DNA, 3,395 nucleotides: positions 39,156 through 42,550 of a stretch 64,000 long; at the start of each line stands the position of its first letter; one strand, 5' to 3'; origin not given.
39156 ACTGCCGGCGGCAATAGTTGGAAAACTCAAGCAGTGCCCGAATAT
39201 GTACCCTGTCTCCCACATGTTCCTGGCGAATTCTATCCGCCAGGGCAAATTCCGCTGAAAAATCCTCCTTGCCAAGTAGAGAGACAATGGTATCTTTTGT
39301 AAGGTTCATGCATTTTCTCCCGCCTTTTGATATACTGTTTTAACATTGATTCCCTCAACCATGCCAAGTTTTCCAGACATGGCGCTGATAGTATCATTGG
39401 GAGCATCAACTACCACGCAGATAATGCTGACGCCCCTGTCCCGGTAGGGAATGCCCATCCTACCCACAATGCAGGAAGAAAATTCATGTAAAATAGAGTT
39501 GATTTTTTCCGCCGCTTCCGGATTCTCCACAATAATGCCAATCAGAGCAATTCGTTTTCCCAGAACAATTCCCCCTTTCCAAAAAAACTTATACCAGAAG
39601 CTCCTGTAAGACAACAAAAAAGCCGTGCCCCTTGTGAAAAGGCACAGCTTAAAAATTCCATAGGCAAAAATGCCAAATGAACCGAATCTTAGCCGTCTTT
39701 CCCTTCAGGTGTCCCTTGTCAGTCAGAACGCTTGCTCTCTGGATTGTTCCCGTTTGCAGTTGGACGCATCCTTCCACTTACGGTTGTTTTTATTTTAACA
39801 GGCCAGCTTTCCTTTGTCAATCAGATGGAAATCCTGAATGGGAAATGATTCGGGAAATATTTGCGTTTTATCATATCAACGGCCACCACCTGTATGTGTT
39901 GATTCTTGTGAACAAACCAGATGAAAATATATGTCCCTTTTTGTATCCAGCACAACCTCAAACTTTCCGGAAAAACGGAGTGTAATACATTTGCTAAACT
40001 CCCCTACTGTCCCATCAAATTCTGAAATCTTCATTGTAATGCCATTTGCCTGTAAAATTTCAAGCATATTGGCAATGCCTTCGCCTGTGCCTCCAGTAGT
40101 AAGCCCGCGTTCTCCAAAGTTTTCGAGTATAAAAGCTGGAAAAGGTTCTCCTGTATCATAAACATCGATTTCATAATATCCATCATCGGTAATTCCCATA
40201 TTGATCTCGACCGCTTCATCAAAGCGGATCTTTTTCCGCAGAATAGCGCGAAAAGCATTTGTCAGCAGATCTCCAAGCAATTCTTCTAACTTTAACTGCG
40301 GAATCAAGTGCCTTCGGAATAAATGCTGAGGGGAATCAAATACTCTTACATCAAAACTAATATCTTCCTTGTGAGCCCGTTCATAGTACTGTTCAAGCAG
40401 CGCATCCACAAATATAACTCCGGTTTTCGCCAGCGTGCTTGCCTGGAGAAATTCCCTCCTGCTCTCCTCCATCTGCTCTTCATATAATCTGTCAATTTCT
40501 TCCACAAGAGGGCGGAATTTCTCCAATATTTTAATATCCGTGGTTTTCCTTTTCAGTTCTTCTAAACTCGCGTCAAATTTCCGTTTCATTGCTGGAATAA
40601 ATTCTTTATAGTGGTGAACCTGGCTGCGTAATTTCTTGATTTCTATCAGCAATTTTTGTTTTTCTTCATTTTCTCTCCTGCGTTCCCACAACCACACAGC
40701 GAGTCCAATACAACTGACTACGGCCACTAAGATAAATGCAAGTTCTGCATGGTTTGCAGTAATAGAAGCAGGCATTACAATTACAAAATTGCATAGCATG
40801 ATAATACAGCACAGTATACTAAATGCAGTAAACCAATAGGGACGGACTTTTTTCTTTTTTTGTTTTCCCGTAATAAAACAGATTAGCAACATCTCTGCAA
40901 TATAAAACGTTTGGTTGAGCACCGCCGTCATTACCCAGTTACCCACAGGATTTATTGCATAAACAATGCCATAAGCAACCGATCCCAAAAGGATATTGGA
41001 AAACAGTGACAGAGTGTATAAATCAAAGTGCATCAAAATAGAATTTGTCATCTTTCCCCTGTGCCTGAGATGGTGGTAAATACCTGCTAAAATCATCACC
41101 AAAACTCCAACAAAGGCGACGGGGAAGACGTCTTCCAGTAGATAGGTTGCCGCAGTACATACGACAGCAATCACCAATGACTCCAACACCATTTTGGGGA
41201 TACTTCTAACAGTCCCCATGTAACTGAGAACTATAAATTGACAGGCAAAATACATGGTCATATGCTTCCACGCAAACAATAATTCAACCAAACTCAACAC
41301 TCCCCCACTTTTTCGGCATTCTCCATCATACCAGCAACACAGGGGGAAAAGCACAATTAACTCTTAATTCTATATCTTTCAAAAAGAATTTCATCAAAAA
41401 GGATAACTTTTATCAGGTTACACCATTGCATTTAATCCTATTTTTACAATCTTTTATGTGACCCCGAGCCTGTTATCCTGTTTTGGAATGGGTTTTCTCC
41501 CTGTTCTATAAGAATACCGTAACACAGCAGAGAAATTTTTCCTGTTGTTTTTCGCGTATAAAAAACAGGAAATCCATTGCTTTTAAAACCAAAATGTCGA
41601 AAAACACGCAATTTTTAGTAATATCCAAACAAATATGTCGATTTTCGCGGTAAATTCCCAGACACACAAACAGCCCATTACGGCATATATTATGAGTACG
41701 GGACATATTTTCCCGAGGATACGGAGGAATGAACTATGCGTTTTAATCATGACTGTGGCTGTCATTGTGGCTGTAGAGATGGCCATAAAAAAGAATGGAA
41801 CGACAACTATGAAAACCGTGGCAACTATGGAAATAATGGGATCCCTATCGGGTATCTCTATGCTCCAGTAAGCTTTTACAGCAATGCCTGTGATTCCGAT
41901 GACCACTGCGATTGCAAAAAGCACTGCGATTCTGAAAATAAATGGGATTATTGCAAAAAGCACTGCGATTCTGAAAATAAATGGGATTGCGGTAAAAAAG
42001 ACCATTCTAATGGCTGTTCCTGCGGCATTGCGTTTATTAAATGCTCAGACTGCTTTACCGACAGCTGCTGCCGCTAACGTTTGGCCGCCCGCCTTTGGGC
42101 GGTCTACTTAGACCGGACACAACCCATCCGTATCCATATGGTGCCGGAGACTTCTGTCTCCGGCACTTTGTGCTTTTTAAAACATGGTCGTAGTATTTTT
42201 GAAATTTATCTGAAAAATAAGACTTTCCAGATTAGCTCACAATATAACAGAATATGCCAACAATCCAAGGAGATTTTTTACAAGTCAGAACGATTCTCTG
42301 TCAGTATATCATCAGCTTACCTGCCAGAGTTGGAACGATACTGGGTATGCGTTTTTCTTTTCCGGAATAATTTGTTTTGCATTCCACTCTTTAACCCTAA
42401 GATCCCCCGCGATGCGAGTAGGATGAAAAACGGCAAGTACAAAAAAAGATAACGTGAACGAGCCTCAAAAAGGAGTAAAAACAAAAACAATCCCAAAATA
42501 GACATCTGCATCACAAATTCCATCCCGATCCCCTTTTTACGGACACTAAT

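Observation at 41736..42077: A Cys/His/Asp-rich 113-aa protein with a recent 39 bp tandem duplication, divergent from an orphan AgrC-like histidine kinase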

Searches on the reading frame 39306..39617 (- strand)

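Call 6: search_protein_families(library=pfam, proteins=[window:39306-39617:-], max_evalue=0.1)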
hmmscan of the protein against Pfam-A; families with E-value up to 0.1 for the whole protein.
window:39306-39617:- (103 aa): 1 family
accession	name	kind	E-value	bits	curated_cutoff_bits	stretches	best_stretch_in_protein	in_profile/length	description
PF21699.3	TM1266-like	-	1.2e-34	118.6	27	1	22-94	1-74/74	Iron-only hydrogenase system regulator, putative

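Call 7: search_protein_families(library=ncbifam, proteins=[window:39306-39617:-], max_evalue=0.1)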
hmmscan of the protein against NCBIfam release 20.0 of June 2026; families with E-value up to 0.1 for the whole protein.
window:39306-39617:- (103 aa): 3 families
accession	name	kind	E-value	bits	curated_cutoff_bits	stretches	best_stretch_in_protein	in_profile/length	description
TIGR03959.1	hyd_TM1266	equivalog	4.7e-35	119.3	60.8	1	22-96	1-75/76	TM1266 family iron-only hydrogenase system putative regulator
NF002169.0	PRK01002.1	subfamily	0.00054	19.9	111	1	5-94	40-129/141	nickel responsive regulator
NF052672.1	CPF_0552_fam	subfamily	0.0075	16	85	1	26-95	4-78/80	CPF_0552 family protein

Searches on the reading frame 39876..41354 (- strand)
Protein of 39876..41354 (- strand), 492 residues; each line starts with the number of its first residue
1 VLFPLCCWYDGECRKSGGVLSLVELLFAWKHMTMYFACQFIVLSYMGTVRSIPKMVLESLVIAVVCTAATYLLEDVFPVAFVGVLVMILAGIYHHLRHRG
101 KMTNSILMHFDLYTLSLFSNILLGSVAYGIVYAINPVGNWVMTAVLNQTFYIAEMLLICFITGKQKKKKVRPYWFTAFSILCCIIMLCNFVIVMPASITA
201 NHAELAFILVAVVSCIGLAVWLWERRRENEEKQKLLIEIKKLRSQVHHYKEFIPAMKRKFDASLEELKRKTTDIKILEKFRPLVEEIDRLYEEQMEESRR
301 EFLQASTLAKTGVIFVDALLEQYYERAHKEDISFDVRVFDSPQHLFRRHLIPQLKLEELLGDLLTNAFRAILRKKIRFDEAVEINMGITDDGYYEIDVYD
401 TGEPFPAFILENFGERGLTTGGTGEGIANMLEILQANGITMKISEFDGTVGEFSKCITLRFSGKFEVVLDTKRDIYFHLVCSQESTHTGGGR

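Call 6: search_protein_families(library=pfam, proteins=[window:39876-41354:-], max_evalue=0.1)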
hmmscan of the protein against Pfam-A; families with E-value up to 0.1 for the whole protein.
window:39876-41354:- (492 aa): 5 families
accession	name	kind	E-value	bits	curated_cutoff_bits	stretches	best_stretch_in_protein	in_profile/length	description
PF02518.31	HATPase_c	-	3.5e-06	27.9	26.4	1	354-449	4-101/111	Histidine kinase-, DNA gyrase B-, and HSP90-like ATPase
PF13194.11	DUF4010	-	0.0013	18.9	30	1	165-233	47-115/210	Domain of unknown function (DUF4010)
PF13664.11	DUF4149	-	0.026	15.2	24.6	0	175-225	41-90/102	Domain of unknown function (DUF4149)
PF14316.11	DUF4381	-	0.045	14.5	27.2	0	206-248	20-64/145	Domain of unknown function (DUF4381)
PF20990.2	DUF2207_C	-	0.069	13.3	33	1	167-244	130-208/247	Predicted membrane protein (DUF2207) C-terminal domain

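Call 7: search_protein_families(library=ncbifam, proteins=[window:39876-41354:-], max_evalue=0.1)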
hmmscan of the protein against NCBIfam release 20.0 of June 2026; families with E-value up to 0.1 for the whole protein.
window:39876-41354:- (492 aa): 2 families
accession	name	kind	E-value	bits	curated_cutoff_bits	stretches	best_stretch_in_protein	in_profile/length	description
NF052574.1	HisKinEspCMyxo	equivalog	0.002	16.3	1200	1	356-445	531-623/785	serine histidine kinase EspC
NF008298.1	PRK11086.1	subfamily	0.021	13.3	520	1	356-432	424-496/529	DcuS/MalK family sensor histidine kinase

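Call 33: find_homologous_proteins(query=window:39876-41354:-, max_evalue=0.00001)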
Query window:39876-41354:- (492 aa): 8 proteins with E <= 0.00001 among 8000 candidates.
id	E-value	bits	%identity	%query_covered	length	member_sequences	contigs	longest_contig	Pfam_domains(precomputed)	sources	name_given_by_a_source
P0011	0.0e+0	1116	100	100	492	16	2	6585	PF02518.32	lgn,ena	-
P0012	2.0e-215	734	69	95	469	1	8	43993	PF02518.32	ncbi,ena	-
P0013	1.3e-193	662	100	61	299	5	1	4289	PF02518.32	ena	-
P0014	1.5e-179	616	59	94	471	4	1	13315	PF02518.32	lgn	-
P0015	1.2e-173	596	59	94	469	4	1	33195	PF02518.32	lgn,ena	-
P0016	1.3e-162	560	55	92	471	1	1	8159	-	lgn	-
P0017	5.2e-102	360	40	93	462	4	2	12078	-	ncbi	-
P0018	4.6e-97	344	39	93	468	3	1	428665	-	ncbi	-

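Call 35: find_encoding_contigs(protein=P0018, flank=6000, max_places=2)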
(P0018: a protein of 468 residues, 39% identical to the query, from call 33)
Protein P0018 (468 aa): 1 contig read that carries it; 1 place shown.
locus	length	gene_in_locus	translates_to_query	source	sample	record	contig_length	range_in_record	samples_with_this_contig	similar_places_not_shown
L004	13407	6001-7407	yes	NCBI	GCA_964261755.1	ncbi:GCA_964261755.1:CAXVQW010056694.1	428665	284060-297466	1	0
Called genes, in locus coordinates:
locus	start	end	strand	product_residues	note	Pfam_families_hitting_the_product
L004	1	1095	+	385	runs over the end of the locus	PF08240:ADH_N, PF00107:ADH_zinc_N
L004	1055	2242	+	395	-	PF11187:Mbeg1-like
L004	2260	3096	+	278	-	PF08241:Methyltransf_11, PF08242:Methyltransf_12, PF13649:Methyltransf_25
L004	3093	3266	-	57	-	-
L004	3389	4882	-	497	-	PF00199:Catalase, PF06628:Catalase-rel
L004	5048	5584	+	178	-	PF12641:Flavodoxin_3, PF12724:Flavodoxin_5 (faint)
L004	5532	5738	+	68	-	-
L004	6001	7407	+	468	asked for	-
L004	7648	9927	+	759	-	PF00149:Metallophos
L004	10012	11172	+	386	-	PF07907:YibE_F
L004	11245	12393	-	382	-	PF01979:Amidohydro_1, PF07969:Amidohydro_3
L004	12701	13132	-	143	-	PF06114:Peptidase_M78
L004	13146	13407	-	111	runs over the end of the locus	PF01381:HTH_3, PF12844:HTH_19, PF13560:HTH_31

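Call 36: find_encoding_contigs(protein=P0017, flank=6000, max_places=2)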
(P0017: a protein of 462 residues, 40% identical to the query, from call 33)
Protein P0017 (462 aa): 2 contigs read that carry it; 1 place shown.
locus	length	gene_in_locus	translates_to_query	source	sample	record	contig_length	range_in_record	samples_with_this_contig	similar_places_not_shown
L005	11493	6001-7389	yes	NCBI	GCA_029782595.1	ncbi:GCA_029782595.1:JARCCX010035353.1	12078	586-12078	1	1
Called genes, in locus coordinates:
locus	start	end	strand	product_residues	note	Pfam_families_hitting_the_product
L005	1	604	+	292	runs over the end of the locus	PF02016:Peptidase_S66, PF17676:Peptidase_S66C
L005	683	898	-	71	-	PF00313:CSD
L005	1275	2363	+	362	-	PF08240:ADH_N, PF00107:ADH_zinc_N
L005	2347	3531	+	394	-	PF11187:Mbeg1-like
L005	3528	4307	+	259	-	PF08241:Methyltransf_11, PF08242:Methyltransf_12, PF13649:Methyltransf_25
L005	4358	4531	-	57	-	-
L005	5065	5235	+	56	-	PF12641:Flavodoxin_3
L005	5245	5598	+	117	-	PF12641:Flavodoxin_3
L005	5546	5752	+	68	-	-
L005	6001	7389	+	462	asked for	-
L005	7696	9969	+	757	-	PF00149:Metallophos, PF07554:FIVAR (weak)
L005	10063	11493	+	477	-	?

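Call 37: find_encoding_contigs(protein=P0015, flank=6000, max_places=2)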
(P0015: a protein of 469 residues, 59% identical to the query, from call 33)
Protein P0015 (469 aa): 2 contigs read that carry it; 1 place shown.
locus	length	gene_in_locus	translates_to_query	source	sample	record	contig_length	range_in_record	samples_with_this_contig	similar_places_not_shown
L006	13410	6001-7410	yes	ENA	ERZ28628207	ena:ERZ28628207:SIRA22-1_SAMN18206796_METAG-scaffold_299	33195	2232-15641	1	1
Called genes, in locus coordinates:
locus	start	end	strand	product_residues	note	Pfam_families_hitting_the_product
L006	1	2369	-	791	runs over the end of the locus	-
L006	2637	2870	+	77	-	PF13597:NRDD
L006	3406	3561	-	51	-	-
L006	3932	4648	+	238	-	PF00756:Esterase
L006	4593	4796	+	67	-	-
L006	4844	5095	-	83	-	-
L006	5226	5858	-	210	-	-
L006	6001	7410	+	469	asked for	PF02518:HATPase_c (weak)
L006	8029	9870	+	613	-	PF19864:Radical_SAM_N2, PF04055:Radical_SAM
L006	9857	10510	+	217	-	PF10105:DUF2344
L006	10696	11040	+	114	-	PF01245:Ribosomal_L19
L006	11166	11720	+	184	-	PF10502:Peptidase_S26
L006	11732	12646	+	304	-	PF03193:RsgA_GTPase (faint), PF01926:MMR_HSR1, PF02421:FeoB_N (weak)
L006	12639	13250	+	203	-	PF01351:RNase_HII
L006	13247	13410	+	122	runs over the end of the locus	PF08378:NERD (faint), PF02021:UPF0102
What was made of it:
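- L006 lacks the Hyd neighbourhood (call 37).
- Tried and rejected: Rejected because L006 keeps the kinase and Cys-rich gene pair without that neighbourhood (call 37).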

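Call 43: find_encoding_contigs(protein=P0014, flank=6000, max_places=2)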
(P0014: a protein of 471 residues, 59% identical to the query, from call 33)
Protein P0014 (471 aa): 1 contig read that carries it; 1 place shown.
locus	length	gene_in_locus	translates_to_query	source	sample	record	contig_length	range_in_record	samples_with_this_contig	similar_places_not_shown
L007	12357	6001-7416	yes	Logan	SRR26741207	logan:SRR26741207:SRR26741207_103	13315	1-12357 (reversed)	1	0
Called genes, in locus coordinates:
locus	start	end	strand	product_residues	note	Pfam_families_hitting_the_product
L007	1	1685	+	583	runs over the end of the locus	PF00664:ABC_membrane, PF00005:ABC_tran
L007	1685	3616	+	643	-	PF00664:ABC_membrane, PF00005:ABC_tran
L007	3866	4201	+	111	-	PF00190:Cupin_1 (weak), PF07883:Cupin_2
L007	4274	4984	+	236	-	PF00756:Esterase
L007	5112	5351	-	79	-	-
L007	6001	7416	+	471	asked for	PF02518:HATPase_c (weak)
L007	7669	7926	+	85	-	PF21699:TM1266-like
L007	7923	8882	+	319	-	PF04055:Radical_SAM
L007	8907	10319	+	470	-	PF04055:Radical_SAM, PF06968:BATS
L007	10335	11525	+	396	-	PF00009:GTP_EFTU (faint), PF00350:Dynamin_N (faint), PF01926:MMR_HSR1, PF02421:FeoB_N, PF03193:RsgA_GTPase (faint), PF18128:HydF_dimer, PF18133:HydF_tetramer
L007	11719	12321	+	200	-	PF13527:Acetyltransf_9, PF00583:Acetyltransf_1, PF13508:Acetyltransf_7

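Call 44: find_encoding_contigs(protein=P0016, flank=6000, max_places=2)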
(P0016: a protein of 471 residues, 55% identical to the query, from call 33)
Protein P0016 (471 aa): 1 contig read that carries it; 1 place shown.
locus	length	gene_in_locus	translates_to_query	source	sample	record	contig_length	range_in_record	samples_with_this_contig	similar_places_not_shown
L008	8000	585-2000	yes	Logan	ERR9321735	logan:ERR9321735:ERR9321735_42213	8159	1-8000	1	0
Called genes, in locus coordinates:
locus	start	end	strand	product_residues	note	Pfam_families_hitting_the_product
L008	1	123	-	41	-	?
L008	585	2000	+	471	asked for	-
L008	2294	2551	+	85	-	PF21699:TM1266-like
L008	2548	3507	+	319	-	PF04055:Radical_SAM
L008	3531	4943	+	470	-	PF04055:Radical_SAM, PF06968:BATS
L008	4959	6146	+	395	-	PF01926:MMR_HSR1, PF02421:FeoB_N, PF18128:HydF_dimer, PF18133:HydF_tetramer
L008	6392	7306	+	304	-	PF01544:CorA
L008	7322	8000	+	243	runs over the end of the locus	PF13350:Y_phosphatase3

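Call 53: search_solved_structures(query=window:39876-41354:-, max_evalue=1)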
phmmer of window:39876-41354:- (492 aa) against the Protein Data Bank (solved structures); distinct sequences matched with E-value up to 1: 5.
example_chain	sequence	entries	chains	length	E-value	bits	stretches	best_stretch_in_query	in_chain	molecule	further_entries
4gcz_A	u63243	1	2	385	0.017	17.1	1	352-441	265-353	Blue-light photoreceptor, Sensor protein fixL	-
8a7f_A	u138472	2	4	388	0.018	17.1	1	352-441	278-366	Putative Sensory box protein,Sensor protein FixL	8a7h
8a3u_A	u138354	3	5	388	0.018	17.1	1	352-441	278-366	Putative Sensory box protein,Sensor protein FixL | Putative Sensory box protein,Putative Sensory box protein,Sensor protein FixL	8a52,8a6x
8iab_A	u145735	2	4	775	0.42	12.5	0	69-106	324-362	Chloride channel protein CLC-a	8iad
7xa9_A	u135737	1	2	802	0.45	12.4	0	69-106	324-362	Chloride channel protein CLC-a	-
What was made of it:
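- On AgrC-type (HPK10) histidine kinase (neighbour gene): The best PDB match is a FixL catalytic domain at E = 0.017 (call 53).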

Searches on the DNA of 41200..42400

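Call 60: search_rna_families(source=window, start=41200, end=42400, threshold=evalue, max_evalue=1)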
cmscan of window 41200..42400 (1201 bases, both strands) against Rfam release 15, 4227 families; matches with E-value up to 1: 1.
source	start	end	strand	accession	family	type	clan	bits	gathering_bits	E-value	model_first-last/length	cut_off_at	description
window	41348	41407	+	RF02107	DLEU2_3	Gene; lncRNA;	-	26.1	60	0.25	1-76/76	no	Deleted in lymphocytic leukemia 2 conserved region 3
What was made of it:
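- Tried and rejected: Rfam on 41200..42400 gave only a chance lncRNA hit at E = 0.25 (call 60).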
